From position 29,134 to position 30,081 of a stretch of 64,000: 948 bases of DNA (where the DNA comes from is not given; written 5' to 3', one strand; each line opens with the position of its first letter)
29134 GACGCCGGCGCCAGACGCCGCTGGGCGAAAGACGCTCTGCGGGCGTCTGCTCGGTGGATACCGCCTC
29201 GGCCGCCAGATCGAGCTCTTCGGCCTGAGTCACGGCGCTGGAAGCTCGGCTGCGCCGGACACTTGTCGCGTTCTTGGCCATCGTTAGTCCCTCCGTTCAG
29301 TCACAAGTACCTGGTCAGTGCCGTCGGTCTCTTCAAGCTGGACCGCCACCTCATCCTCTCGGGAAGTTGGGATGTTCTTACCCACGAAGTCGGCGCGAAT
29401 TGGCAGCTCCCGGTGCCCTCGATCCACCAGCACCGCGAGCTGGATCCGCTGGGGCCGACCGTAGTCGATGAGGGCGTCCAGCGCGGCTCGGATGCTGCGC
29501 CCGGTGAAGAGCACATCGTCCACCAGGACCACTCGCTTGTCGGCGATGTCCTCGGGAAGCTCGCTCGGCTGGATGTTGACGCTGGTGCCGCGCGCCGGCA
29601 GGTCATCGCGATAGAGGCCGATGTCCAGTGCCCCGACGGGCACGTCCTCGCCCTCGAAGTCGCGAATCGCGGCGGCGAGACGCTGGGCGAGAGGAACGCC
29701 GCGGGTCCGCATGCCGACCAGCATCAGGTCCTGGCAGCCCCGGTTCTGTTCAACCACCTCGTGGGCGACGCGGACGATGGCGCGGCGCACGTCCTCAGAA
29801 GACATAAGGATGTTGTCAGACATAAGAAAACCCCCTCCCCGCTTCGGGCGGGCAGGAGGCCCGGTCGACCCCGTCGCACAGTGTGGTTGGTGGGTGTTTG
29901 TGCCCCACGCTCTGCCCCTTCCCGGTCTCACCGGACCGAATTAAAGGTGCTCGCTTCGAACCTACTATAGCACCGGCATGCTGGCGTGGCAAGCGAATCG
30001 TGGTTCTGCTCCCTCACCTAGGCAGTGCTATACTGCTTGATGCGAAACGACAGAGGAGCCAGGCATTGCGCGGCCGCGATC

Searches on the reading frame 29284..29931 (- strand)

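Call 38: search_protein_families(library=pfam, proteins=[window:29284-29931:-], max_evalue=0.0001)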
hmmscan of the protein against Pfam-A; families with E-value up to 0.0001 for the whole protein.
window:29284-29931:- (215 aa): 2 families
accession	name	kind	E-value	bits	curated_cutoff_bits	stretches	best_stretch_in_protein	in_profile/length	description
PF00156.33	Pribosyltran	-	2.3e-23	82.7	26.3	1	50-188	13-144/158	Phosphoribosyl transferase domain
PF14681.12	UPRTase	-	4e-06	26.9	27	1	120-169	109-159/206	Uracil phosphoribosyltransferase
